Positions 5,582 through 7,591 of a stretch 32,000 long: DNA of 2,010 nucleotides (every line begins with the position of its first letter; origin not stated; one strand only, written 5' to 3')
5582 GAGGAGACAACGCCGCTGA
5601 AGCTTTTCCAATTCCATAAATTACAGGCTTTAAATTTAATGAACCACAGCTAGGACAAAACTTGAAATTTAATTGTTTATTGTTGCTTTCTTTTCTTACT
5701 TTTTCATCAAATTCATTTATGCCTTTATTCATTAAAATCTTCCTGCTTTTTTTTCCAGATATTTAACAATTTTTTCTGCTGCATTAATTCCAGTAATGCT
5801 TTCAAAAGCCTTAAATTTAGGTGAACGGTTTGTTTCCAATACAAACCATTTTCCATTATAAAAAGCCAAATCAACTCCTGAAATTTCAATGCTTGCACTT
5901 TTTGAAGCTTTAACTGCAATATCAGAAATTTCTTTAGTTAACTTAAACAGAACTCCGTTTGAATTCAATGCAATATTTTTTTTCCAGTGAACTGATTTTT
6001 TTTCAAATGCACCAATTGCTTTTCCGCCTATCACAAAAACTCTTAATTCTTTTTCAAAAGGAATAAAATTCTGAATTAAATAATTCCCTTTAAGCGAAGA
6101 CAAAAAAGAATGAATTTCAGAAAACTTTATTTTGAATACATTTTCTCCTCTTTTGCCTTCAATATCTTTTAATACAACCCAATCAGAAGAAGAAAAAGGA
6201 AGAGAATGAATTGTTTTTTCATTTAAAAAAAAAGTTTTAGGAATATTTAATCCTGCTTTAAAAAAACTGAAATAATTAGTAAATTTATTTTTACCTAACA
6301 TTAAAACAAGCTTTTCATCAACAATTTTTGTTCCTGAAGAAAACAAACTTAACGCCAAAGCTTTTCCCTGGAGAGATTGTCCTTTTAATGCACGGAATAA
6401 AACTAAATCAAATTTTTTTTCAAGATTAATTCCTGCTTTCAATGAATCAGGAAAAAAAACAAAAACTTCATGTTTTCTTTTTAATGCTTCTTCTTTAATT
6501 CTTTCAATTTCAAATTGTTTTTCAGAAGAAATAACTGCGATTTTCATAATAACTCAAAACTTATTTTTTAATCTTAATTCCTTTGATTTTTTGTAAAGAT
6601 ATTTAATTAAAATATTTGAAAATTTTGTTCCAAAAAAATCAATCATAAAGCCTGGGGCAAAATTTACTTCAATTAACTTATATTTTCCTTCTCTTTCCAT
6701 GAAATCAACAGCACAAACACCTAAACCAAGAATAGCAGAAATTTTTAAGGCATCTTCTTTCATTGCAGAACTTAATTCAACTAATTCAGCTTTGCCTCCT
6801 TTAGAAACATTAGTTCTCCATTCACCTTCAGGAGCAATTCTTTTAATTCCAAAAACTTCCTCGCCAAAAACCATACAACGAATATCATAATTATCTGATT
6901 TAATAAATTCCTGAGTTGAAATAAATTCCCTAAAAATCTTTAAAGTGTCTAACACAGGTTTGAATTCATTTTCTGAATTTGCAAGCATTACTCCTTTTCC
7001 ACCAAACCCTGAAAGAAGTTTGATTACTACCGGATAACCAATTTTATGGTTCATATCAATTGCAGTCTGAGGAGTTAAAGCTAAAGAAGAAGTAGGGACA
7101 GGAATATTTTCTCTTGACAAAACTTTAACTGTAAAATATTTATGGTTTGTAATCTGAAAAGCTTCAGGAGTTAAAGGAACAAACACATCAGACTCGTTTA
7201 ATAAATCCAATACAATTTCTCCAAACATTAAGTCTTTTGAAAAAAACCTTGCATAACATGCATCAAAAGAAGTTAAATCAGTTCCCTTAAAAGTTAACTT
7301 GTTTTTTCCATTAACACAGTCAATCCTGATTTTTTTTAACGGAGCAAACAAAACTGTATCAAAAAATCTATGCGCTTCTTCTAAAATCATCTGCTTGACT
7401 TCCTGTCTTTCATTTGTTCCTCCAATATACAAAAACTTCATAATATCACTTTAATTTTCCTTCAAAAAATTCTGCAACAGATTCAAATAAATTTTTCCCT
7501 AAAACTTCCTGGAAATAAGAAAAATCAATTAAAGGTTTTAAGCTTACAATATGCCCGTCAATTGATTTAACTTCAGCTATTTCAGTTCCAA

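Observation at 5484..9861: Five-gene operon: MscS channel/C39-like peptidase fusion, three RimK-type ATP-grasp paralogs and a Zn-ribbon protein; candidate peptide ligation, trimming and channel system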

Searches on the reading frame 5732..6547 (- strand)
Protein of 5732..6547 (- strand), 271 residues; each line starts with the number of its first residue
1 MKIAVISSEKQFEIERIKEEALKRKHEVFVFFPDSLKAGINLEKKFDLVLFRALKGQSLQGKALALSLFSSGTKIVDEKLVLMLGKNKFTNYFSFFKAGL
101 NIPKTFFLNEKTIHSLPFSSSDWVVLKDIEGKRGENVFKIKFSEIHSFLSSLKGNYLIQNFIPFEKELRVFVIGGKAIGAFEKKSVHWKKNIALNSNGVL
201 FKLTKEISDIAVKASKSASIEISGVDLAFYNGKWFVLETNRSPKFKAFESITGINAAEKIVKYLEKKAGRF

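Call 3: search_protein_families(library=pfam, proteins=[window:5732-6547:-], max_evalue=1)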
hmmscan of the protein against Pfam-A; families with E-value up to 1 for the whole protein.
window:5732-6547:- (271 aa): 7 families
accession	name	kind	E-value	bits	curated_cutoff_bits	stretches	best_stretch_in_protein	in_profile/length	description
PF08443.16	RimK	-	1.9e-22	80.2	21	1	111-264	32-188/188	RimK-like ATP-grasp domain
PF02955.21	GSH-S_ATP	-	2.3e-05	24.4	23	1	109-214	20-135/175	Prokaryotic glutathione synthetase, ATP-grasp domain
PF14398.11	ATPgrasp_YheCD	-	0.00062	19.5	26.8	1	102-156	29-83/255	YheC/D like ATP-grasp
PF02655.19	ATP-grasp_3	-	0.00071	20.1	23.2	1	87-240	3-154/160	ATP-grasp domain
PF18299.6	R2K_2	-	0.0061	16.9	26.2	1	154-241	54-130/147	ATP-grasp domain, R2K clade family 2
PF18030.7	Rimk_N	-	0.018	15.7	26.4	1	1-44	1-43/94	RimK PreATP-grasp domain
PF14243.11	R2K_3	-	0.13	12.9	26.3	1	156-240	77-149/169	ATP-grasp domain, R2K clade family 3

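Call 4: search_protein_families(library=ncbifam, proteins=[window:5732-6547:-], max_evalue=1)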
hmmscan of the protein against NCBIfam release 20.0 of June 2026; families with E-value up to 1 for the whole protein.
window:5732-6547:- (271 aa): 11 families
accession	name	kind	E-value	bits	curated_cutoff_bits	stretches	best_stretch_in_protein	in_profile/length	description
TIGR00768.1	rimK_fam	subfamily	5.2e-40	137.5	143.4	1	2-263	1-275/276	RimK family alpha-L-glutamate ligase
NF040720.1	MptN_Meth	equivalog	4.2e-29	101.5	350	1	41-264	51-290/291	tetrahydromethanopterin:alpha-L-glutamate ligase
TIGR02144.1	LysX_arch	equivalog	7.6e-27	94.1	275.6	1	43-266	45-277/281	lysine biosynthesis protein LysX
TIGR04443.1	F420_CofF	equivalog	2.5e-17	62.9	300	1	4-266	2-280/283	coenzyme gamma-F420-2:alpha-L-glutamate ligase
NF007764.0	PRK10446.1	equivalog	4.5e-17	62.3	331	1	1-268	1-290/300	30S ribosomal protein S6--L-glutamate ligase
NF009110.0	PRK12458.1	subfamily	8.7e-06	24.9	408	1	71-211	119-273/349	glutathione synthetase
NF003573.0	PRK05246.1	equivalog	2.2e-05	23.4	272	1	119-267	152-312/316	glutathione synthase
TIGR01380.1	glut_syn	equivalog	5.3e-05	22.4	299.05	1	122-267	154-311/312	glutathione synthase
TIGR04187.1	GRASP_SAV_5884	subfamily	8.9e-05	21.8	350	1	95-264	131-311/312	ATP-grasp ribosomal peptide maturase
TIGR04356.1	grasp_GAK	hypoth_equivalog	0.00018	20.7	300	1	144-264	161-283/287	GAK system ATP-grasp enzyme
NF005315.0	PRK06849.1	equivalog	0.056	12.4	406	1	77-163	106-195/389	hypothetical protein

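Call 64: search_protein_families(library=padloc, proteins=[window:5732-6547:-], max_evalue=0.01)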
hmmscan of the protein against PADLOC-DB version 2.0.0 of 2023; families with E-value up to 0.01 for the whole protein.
window:5732-6547:- (271 aa): 1 family
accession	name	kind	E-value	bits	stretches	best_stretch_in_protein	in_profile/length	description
PDLC00004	DruB1|DruB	-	0.0036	14.3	1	169-236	357-424/504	Unknown function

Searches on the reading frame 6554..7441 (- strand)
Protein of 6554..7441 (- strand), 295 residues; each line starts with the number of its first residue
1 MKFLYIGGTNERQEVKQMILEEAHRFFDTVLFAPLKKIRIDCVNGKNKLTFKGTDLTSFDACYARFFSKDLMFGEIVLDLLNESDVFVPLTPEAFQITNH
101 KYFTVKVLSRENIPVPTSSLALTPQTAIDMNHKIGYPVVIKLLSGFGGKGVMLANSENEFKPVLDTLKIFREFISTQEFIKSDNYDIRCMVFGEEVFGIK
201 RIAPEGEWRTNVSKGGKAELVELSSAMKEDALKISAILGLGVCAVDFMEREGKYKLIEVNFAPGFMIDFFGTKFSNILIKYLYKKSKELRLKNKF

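Call 3: search_protein_families(library=pfam, proteins=[window:6554-7441:-], max_evalue=1)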
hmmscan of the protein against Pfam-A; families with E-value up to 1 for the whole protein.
window:6554-7441:- (295 aa): 13 families
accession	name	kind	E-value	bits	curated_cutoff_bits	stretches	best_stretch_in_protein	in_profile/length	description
PF08443.16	RimK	-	1.3e-33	116.7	21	1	99-265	2-169/188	RimK-like ATP-grasp domain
PF02955.21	GSH-S_ATP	-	5e-11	42.8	23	1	132-241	28-145/175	Prokaryotic glutathione synthetase, ATP-grasp domain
PF02655.19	ATP-grasp_3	-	2.2e-10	41.3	23.2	1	99-260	2-154/160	ATP-grasp domain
PF02786.22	CPSase_L_D2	-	2.1e-08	34.4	19.8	1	107-163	8-66/211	Carbamoyl-phosphate synthase L chain, ATP binding domain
PF02750.19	Synapsin_C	-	6.4e-08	32.8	22.5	1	130-259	45-174/203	Synapsin, ATP binding domain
PF07478.18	Dala_Dala_lig_C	-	7.6e-07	29.3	24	1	128-265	29-178/204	D-ala D-ala ligase C-terminus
PF02222.28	ATP-grasp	-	0.00014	22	27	1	108-181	3-77/179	ATP-grasp domain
PF14397.11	ATPgrasp_ST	-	0.00025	20.8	31.4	1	94-159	15-86/278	Sugar-transfer associated ATP-grasp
PF13549.11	ATP-grasp_5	-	0.00026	20.9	27.6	1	105-144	16-55/221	ATP-grasp domain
PF13535.11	ATP-grasp_4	-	0.012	15.7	27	1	134-195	1-65/160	ATP-grasp domain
PF08442.15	ATP-grasp_2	-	0.014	15.4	29.5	1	100-163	3-71/202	ATP-grasp domain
PF18030.7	Rimk_N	-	0.087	13.6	26.4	1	16-94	15-93/94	RimK PreATP-grasp domain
PF14398.11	ATPgrasp_YheCD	-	0.19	11.4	26.8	0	200-222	145-167/255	YheC/D like ATP-grasp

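Call 4: search_protein_families(library=ncbifam, proteins=[window:6554-7441:-], max_evalue=1)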
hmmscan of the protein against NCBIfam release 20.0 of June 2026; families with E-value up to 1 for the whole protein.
window:6554-7441:- (295 aa): 51 families (the best 25 are shown)
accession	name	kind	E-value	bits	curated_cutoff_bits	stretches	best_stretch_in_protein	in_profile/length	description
TIGR00768.1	rimK_fam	subfamily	2e-43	148.7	143.4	1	48-266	36-258/276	RimK family alpha-L-glutamate ligase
NF040720.1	MptN_Meth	equivalog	1.4e-33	116.2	350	1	16-265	15-271/291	tetrahydromethanopterin:alpha-L-glutamate ligase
TIGR02144.1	LysX_arch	equivalog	3.2e-33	115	275.6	1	93-265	80-256/281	lysine biosynthesis protein LysX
NF007764.0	PRK10446.1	equivalog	3.1e-29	102.2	331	1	47-266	46-268/300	30S ribosomal protein S6--L-glutamate ligase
TIGR04443.1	F420_CofF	equivalog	6.4e-22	77.9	300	1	68-265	60-260/283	coenzyme gamma-F420-2:alpha-L-glutamate ligase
TIGR02068.2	cya_phycin_syn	equivalog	5e-15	54.6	850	2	94-199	207-311/862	cyanophycin synthetase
NF009110.0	PRK12458.1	subfamily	6.1e-14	51.8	408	1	72-268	111-310/349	glutathione synthetase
NF003573.0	PRK05246.1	equivalog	1.4e-11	43.8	272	1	75-238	99-262/316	glutathione synthase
NF010623.0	PRK14016.1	subfamily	1.9e-11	42.9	877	1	94-182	208-297/871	cyanophycin synthetase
TIGR04356.1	grasp_GAK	hypoth_equivalog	4.8e-11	42.3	300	1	45-265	40-264/287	GAK system ATP-grasp enzyme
TIGR01380.1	glut_syn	equivalog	1.2e-09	37.6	299.05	1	70-235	93-258/312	glutathione synthase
NF002378.0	PRK01372.1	subfamily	1.4e-09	37.2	243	1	98-265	98-273/305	D-alanine--D-alanine ligase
TIGR00514.1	accC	equivalog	1.3e-08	34.1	626.5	1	66-165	84-182/449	acetyl-CoA carboxylase biotin carboxylase subunit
TIGR01205.1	D_ala_D_alaTIGR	subfamily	2e-08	33.6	245.65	1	96-266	102-290/318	D-alanine--D-alanine ligase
NF053643.1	Ddl_archaea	equivalog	4.7e-08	32.4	500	1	91-260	97-269/367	putative pseudomurein biosynthesis ATP-grasp protein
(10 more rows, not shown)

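Call 26: search_solved_structures(query=window:6554-7441:-, max_evalue=0.00001, show_alignments=2)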
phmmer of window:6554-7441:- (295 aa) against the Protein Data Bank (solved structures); distinct sequences matched with E-value up to 0.00001: 16.
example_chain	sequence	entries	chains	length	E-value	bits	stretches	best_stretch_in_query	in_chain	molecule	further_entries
7qyr_A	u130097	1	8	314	1.1e-30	110.3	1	28-286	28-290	Probable alpha-L-glutamate ligase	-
7qys_A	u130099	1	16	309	1.1e-28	103.8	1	28-287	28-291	Probable alpha-L-glutamate ligase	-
5zct_A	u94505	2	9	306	2e-26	96.3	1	47-265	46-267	Ribosomal protein S6--L-glutamate ligase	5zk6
4iwx_A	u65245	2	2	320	2.3e-26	96.1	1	47-265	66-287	Ribosomal protein S6 modification protein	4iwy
3vpb_A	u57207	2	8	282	5.5e-20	75.2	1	83-273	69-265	Putative acetylornithine deacetylase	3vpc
1uc8_A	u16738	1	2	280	9.1e-15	58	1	88-281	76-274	lysine biosynthesis enzyme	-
1uc9_A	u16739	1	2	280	1.6e-14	57.2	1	88-281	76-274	lysine biosynthesis enzyme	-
3vpd_A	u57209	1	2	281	1.7e-14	57.2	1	88-266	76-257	Ribosomal protein S6 modification protein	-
5k2m_A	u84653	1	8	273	1.2e-11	47.9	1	103-261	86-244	RimK-related lysine biosynthesis protein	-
1auv_A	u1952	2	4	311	3.8e-10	42.9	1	129-260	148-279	SYNAPSIN IA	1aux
1pk8_A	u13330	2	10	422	4.2e-09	39.4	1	130-260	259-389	rat synapsin I | Synapsin I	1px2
9eb7_A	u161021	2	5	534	5.6e-07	32.5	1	87-167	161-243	Biotin carboxylase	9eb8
2p0a_A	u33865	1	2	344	8.1e-07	32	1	135-260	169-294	Synapsin-3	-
3r23_A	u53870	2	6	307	9.4e-07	31.7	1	101-265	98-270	D-alanine--D-alanine ligase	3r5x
9zvm_C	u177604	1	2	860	2.2e-06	30.5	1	86-260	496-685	Maltodextrin-binding protein,Biotin carboxylase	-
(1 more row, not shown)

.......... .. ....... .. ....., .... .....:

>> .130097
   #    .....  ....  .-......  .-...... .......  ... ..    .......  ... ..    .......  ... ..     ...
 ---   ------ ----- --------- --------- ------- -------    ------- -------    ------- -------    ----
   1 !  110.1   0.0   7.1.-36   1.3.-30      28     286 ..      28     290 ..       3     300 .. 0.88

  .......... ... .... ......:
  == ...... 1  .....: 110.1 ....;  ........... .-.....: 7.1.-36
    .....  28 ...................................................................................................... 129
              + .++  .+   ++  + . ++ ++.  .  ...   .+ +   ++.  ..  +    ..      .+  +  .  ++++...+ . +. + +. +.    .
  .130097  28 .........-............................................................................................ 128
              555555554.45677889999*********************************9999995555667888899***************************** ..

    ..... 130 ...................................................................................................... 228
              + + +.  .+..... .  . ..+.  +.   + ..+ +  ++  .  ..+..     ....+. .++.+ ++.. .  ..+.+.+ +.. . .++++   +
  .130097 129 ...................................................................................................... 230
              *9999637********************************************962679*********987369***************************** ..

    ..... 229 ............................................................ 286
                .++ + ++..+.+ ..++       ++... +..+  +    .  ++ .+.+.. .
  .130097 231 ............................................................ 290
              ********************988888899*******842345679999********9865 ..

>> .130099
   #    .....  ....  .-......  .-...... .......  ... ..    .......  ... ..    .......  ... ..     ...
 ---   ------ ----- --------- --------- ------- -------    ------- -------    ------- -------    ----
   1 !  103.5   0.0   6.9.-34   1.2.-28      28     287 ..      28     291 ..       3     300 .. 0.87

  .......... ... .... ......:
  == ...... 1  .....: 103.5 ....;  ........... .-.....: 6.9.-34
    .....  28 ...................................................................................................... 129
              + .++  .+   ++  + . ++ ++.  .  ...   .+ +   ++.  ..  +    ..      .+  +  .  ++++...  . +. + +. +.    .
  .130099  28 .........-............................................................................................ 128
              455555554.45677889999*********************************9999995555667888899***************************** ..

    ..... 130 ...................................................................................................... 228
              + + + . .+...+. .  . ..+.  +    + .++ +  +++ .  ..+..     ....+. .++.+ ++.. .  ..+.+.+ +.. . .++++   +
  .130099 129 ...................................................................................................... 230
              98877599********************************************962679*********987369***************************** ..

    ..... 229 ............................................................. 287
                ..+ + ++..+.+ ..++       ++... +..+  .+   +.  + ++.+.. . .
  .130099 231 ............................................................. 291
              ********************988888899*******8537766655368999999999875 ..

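Call 60: find_homologous_proteins(query=window:6554-7441:-, max_evalue=1e-10)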
Query window:6554-7441:- (295 aa): 45 proteins with E <= 1e-10 among 982 candidates.
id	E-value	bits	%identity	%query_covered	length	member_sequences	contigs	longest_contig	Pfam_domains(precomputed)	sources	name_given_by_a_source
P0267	3.4e-192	655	100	100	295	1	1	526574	PF02955.22,PF02786.23,PF08443.17,PF02655.20,PF02750.19,PF07478.19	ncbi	-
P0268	2.4e-172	590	86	100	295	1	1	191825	PF02955.22,PF02786.23,PF08443.17,PF02655.20,PF02750.19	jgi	jgi:ribosomal protein S6--L-glutamate ligase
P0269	2.6e-170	583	86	100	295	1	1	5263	PF02955.22,PF02786.23,PF08443.17,PF02655.20,PF02750.19,PF07478.19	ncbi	-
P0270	8.2e-170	582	85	100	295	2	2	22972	PF02955.22,PF02786.23,PF08443.17,PF02655.20,PF02750.19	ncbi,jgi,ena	-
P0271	2.3e-167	574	85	100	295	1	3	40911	PF02955.22,PF02786.23,PF08443.17,PF02655.20,PF02750.19,PF07478.19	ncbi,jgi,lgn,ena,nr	ncbi:RimK family alpha-L-glutamate ligase [Candidatus Micrarchaeota archaeon]|nr:RimK family alpha-L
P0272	2.8e-166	570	83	100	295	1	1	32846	PF02955.22,PF02786.23,PF08443.17,PF02655.20,PF02750.19,PF07478.19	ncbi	ncbi:MAG: RimK family alpha-L-glutamate ligase [archaeon]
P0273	6.7e-166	569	83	100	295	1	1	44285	PF02955.22,PF02786.23,PF08443.17,PF02655.20,PF02750.19,PF07478.19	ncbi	ncbi:MAG: RimK family alpha-L-glutamate ligase [archaeon]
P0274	6.1e-164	562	83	100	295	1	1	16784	PF02955.22,PF02786.23,PF08443.17,PF02655.20,PF02750.19,PF07478.19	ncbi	ncbi:MAG: RimK family alpha-L-glutamate ligase [Candidatus Micrarchaeota archaeon]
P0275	8.3e-161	552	81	100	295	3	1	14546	PF02955.22,PF02786.23,PF08443.17,PF02655.20,PF02750.19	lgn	-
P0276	3.0e-160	550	80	100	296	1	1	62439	PF02955.22,PF14397.12,PF02786.23,PF08443.17,PF02655.20,PF02750.19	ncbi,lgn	-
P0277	1.3e-157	541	80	100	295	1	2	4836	PF02955.22,PF02786.23,PF08443.17,PF02655.20,PF02750.19,PF07478.19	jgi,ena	-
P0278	1.8e-157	541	80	100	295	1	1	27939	PF02955.22,PF02786.23,PF08443.17,PF02655.20,PF02750.19,PF07478.19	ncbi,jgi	-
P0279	1.5e-117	410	59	98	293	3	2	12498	PF02955.22,PF02786.23,PF08443.17,PF02655.20,PF02750.19,PF07478.19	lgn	-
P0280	1.9e-109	384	57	99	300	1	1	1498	PF02955.22,PF14397.12,PF08443.17,PF02655.20,PF02750.19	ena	-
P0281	2.9e-109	383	57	98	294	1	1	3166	PF02955.22,PF14397.12,PF08443.17,PF02655.20,PF02750.19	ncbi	-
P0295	4.0e-90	320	51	98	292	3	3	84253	PF18030.8,PF02955.22,PF14397.12,PF02786.23,PF08443.17,PF02655.20,PF02750.19,PF07478.19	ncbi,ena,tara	tara:strand:- start:397 stop:1275 length:879 start_codon:yes stop_codon:yes gene_type:complete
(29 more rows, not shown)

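Call 61: find_encoding_contigs(protein=P0295, flank=7000, max_places=2)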
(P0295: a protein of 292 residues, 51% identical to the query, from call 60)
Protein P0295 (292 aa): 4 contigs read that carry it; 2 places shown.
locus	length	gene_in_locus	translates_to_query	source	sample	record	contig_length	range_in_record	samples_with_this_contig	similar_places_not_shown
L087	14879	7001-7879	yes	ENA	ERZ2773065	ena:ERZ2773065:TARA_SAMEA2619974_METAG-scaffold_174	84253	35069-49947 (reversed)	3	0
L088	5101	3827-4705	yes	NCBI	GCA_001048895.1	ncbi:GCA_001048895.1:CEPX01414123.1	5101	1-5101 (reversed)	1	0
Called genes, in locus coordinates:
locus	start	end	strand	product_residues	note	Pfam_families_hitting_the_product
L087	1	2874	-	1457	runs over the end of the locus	PF13385:Laminin_G_3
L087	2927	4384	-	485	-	PF00478:IMPDH, PF00571:CBS, PF01070:FMN_dh, PF03060:NMO, PF00977:His_biosynth (faint), PF01645:Glu_synthase (weak)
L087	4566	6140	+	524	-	PF03412:Peptidase_C39 (faint), PF13529:Peptidase_C39_2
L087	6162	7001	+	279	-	PF08443:RimK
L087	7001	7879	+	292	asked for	PF18030:Rimk_N (weak), PF14397:ATPgrasp_ST (faint), PF02655:ATP-grasp_3, PF02786:CPSase_L_D2 (weak), PF02955:GSH-S_ATP, PF08443:RimK, PF07478:Dala_Dala_lig_C, PF02750:Synapsin_C (weak)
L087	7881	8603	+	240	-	PF05013:FGase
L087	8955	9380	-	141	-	PF01467:CTP_transf_like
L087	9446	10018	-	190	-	PF04893:Yip1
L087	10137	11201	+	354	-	PF00579:tRNA-synt_1b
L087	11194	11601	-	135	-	-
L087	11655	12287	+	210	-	-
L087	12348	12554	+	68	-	-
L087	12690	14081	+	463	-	PF00133:tRNA-synt_1 (faint), PF01406:tRNA-synt_1e, PF01921:tRNA-synt_1f (faint), PF09334:tRNA-synt_1g, PF09190:DALR_2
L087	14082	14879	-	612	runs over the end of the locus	PF00270:DEAD (faint), PF04851:ResIII (weak), PF06733:DEAD_2, PF13307:Helicase_C_2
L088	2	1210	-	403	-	?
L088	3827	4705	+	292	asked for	PF18030:Rimk_N (weak), PF14397:ATPgrasp_ST (faint), PF02655:ATP-grasp_3, PF02786:CPSase_L_D2 (weak), PF02955:GSH-S_ATP, PF08443:RimK, PF07478:Dala_Dala_lig_C, PF02750:Synapsin_C (weak)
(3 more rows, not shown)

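Call 64: search_protein_families(library=padloc, proteins=[window:6554-7441:-], max_evalue=0.01)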
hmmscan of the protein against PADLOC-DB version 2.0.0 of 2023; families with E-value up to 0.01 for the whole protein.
window:6554-7441:- (295 aa): 0 families
